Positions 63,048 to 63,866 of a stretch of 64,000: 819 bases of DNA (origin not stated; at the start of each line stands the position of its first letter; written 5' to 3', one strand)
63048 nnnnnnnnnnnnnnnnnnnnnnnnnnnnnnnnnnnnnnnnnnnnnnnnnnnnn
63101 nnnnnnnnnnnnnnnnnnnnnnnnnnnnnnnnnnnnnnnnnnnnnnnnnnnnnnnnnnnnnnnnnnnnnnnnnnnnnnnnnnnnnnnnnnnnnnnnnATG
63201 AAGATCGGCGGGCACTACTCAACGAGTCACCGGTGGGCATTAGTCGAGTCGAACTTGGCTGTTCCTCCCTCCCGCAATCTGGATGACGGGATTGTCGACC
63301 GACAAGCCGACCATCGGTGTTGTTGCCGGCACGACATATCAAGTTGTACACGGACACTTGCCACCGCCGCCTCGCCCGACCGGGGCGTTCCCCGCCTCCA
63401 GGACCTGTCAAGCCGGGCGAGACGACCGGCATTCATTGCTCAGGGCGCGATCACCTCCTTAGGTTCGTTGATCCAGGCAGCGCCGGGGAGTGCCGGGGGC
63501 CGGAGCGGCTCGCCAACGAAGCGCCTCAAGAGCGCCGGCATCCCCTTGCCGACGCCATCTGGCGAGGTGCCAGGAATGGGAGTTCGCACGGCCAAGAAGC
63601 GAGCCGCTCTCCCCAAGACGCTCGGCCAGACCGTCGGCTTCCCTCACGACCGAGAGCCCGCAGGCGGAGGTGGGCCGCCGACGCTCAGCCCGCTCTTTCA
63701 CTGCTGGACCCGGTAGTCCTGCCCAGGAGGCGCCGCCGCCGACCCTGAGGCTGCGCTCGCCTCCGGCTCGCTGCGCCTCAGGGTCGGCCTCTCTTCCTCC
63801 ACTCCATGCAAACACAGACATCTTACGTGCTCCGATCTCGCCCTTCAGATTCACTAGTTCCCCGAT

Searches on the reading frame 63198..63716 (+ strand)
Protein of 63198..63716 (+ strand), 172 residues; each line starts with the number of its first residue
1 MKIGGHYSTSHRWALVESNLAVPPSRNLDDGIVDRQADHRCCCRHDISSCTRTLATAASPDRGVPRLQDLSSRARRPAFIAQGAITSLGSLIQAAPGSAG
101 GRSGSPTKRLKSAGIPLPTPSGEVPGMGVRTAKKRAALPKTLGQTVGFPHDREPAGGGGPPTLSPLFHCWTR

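Call 44: find_encoding_contigs(protein=window:63198-63716:+, flank=10000, max_places=6)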
Protein window:63198-63716:+ (172 aa): 3 contigs read that carry it; 3 places shown.
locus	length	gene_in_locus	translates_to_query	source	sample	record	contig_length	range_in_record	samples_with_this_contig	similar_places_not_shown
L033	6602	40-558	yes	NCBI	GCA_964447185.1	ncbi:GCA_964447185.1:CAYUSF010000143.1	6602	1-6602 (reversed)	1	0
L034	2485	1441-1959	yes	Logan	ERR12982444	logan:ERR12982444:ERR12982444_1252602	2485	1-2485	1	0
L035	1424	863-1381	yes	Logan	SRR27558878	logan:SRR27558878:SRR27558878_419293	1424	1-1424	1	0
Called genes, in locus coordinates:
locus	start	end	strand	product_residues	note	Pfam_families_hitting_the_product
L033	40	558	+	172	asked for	-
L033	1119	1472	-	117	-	-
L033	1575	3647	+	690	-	PF00395:SLH, PF16317:Glyco_hydro_99 (faint), PF16402:DUF5010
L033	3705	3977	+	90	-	-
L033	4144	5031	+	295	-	PF12686:DUF3800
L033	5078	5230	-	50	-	-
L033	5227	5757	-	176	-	PF18135:Type_ISP_C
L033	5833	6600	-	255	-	?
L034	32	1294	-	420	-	PF13458:Peripla_BP_6, PF13433:Peripla_BP_5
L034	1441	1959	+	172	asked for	-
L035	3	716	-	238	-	?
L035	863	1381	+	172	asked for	-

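Call 51: search_protein_families(library=ncbifam, proteins=[L033:5227-5757:-, L033:4144-5031:+], max_evalue=0.001)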
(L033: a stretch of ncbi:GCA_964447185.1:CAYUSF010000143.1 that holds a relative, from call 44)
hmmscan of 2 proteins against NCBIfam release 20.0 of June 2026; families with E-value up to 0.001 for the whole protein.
L033:5227-5757:- (176 aa): 0 families

L033:4144-5031:+ (295 aa): 0 families

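Call 52: search_protein_families(library=padloc, proteins=[L033:5227-5757:-, L033:4144-5031:+], max_evalue=0.001)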
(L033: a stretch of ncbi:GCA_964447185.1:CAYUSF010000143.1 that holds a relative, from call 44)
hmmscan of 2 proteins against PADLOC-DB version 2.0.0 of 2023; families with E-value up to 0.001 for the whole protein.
L033:5227-5757:- (176 aa): 1 family
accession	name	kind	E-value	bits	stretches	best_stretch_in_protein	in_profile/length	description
PDLC03610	REase_MTase_IIG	-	9.7e-09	31.8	1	91-148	1004-1057/1096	Type IIG restriction enzyme-methyltransferase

L033:4144-5031:+ (295 aa): 0 families

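Call 69: search_protein_families(library=pfam, proteins=[L033:5833-6600:-], max_evalue=0.001)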
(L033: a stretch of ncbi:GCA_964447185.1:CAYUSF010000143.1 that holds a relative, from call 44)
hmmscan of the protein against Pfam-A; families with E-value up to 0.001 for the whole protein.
L033:5833-6600:- (255 aa): 1 family
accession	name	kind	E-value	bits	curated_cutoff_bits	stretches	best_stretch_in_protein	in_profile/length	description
PF08843.17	AbiEii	-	1.2e-34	120.7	22.5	1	2-215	15-229/238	Nucleotidyl transferase AbiEii toxin, Type IV TA system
